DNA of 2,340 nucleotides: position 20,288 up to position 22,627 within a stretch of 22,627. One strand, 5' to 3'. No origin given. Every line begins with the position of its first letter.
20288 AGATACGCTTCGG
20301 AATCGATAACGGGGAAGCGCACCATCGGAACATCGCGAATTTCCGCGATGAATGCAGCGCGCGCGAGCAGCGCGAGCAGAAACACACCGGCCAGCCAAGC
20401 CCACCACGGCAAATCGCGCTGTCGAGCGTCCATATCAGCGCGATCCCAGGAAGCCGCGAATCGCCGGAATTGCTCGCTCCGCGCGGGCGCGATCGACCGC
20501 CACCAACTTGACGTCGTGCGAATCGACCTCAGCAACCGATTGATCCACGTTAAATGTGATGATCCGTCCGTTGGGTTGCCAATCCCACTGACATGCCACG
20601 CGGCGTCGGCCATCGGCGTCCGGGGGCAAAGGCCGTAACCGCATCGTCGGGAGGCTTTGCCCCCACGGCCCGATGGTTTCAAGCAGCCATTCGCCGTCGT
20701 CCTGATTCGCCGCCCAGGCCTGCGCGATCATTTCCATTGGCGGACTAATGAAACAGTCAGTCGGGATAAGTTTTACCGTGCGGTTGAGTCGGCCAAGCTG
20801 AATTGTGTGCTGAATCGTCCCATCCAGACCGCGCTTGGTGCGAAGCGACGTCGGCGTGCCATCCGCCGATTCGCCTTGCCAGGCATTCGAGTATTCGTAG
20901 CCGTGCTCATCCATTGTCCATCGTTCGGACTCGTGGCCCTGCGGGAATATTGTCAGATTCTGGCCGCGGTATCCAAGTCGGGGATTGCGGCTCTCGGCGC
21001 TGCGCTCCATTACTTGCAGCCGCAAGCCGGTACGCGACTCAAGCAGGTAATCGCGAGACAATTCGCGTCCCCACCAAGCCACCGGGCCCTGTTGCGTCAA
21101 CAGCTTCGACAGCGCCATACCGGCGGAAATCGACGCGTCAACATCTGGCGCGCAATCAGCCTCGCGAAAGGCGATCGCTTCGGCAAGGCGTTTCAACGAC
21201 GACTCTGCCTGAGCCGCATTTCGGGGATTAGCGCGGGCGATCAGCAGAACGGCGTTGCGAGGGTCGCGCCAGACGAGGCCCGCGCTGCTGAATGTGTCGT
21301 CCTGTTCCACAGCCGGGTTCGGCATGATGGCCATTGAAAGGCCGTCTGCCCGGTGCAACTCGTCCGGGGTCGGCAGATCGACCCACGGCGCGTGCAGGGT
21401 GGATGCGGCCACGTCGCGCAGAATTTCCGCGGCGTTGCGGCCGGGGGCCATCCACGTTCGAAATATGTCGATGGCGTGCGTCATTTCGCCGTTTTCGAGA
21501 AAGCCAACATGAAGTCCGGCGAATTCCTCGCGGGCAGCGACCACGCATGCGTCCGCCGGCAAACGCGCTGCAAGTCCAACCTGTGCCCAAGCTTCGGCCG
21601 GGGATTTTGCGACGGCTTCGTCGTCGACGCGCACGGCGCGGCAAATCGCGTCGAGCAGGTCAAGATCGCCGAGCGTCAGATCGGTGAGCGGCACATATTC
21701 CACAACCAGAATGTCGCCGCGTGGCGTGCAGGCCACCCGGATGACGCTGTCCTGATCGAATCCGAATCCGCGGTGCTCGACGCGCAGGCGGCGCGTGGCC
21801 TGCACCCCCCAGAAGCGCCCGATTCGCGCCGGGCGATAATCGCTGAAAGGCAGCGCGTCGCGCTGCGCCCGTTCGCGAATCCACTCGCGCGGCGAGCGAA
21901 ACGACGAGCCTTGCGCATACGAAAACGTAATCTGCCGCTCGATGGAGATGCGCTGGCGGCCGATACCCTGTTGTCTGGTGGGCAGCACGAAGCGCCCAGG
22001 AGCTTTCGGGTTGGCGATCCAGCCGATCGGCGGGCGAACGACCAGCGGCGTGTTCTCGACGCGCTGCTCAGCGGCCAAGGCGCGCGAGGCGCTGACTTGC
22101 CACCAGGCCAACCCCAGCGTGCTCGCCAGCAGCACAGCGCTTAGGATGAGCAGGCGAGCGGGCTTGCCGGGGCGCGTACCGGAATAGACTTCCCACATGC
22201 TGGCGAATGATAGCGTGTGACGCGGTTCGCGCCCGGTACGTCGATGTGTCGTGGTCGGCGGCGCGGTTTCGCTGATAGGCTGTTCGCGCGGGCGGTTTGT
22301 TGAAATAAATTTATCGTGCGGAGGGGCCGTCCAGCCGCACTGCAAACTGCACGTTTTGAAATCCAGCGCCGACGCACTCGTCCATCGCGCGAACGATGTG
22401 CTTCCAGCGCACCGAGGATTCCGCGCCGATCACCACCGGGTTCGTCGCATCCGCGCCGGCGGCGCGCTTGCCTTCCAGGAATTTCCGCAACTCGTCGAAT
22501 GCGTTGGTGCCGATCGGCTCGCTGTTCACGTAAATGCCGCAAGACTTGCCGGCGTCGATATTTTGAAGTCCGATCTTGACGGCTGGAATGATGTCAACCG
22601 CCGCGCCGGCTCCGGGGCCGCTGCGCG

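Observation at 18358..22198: PMT_2 (ArnT/GT39-like)-TPR membrane glycosyltransferase translationally coupled to a 588 aa exported protein of unknown function, in an operon with exbD and an MFS exporter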

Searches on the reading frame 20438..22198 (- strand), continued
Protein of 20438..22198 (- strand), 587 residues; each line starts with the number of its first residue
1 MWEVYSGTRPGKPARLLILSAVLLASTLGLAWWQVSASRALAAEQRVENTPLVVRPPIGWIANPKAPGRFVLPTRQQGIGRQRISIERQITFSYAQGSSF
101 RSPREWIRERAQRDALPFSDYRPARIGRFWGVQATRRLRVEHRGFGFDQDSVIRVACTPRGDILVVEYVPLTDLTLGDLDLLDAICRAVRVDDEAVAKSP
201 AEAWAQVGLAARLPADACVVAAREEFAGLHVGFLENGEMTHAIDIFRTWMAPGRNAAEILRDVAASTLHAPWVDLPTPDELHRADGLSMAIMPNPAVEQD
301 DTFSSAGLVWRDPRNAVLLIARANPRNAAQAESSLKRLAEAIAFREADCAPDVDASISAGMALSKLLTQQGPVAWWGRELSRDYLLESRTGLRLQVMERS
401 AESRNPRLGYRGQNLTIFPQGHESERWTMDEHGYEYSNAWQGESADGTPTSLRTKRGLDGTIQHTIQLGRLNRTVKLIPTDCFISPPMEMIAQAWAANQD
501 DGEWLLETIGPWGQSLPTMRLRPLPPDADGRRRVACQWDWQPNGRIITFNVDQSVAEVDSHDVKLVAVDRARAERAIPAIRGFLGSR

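Call 100: search_protein_families(library=pfam, alignment_id=A6, max_evalue=0.00001)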
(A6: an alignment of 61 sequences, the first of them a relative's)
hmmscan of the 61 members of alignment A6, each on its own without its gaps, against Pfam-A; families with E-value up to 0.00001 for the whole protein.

A. member 1, L011:2236-3375:+ (380 aa): 2 families
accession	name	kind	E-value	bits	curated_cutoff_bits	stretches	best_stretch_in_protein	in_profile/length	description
PF06463.18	Mob_synth_C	-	2.6e-32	111.9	37.4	1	240-368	2-127/128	Molybdenum Cofactor Synthesis C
PF04055.27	Radical_SAM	-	6.2e-30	105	29.5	1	73-232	1-164/166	Radical SAM superfamily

B. families by the number of members that match (of 61 scanned): 51 families (the first 25 are shown)
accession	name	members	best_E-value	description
PF06293.20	Kdo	23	2.7e-39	Lipopolysaccharide kinase (Kdo/WaaP) family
PF00069.31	Pkinase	6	2.3e-08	Protein kinase domain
PF01636.29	APH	4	1e-09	Phosphotransferase enzyme family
PF02811.25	PHP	4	1.7e-06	PHP domain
PF00854.27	PTR2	3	1.7e-49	POT family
PF07719.23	TPR_2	3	3.1e-18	Tetratricopeptide repeat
PF07690.21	MFS_1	3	1.1e-17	Major Facilitator Superfamily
PF13424.12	TPR_12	3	1.2e-12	Tetratricopeptide repeat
PF05693.19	Glycogen_syn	2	1.7e-210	Glycogen synthase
PF01613.24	Flavin_Reduct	2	3.1e-24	Flavin reductase like domain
PF03062.24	MBOAT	2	1.5e-20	MBOAT, membrane-bound O-acyltransferase family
PF00676.26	E1_dh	2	6.4e-20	Dehydrogenase E1 component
PF02780.25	Transketolase_C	2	6.6e-20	Transketolase, C-terminal domain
PF02779.29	Transket_pyr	2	7.8e-15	Transketolase, pyrimidine binding domain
PF08323.17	Glyco_transf_5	2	9.1e-08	Starch synthase catalytic domain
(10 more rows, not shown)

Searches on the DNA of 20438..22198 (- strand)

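Call 112: search_rna_families(sources=[L005, L001, L007], threshold=gathering)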
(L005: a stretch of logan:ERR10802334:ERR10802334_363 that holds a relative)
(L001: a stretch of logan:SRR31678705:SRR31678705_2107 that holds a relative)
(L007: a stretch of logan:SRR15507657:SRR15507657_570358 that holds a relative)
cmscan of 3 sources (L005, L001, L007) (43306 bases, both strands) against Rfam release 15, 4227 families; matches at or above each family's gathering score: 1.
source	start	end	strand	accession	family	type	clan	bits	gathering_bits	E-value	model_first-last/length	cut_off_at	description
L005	10819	11001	+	RF00379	c-di-AMP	Cis-reg; riboswitch;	-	54.1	38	6.3e-10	1-134/134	no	c-di-AMP riboswitch aptamer (ydaO/yuaA leader)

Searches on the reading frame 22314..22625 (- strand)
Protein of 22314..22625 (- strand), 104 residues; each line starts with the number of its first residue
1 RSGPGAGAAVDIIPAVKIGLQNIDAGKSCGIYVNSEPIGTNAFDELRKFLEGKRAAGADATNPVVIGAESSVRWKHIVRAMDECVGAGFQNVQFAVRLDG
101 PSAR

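Call 11: search_protein_families(library=pfam, proteins=[window:22314-22625:-], max_evalue=0.01)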
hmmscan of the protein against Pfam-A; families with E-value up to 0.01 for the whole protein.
window:22314-22625:- (104 aa): 1 family
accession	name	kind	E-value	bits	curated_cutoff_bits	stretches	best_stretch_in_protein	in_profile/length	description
PF02472.21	ExbD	-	2.3e-07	31.4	25.4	1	24-97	60-126/128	Biopolymer transport protein ExbD/TolR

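Call 12: search_protein_families(library=ncbifam, proteins=[window:22314-22625:-], max_evalue=0.01)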
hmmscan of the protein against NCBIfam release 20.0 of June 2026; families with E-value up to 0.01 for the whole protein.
window:22314-22625:- (104 aa): 1 family
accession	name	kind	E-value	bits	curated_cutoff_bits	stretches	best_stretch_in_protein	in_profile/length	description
TIGR02801.1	tolR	equivalog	0.0016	19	127.3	1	32-94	63-126/129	protein TolR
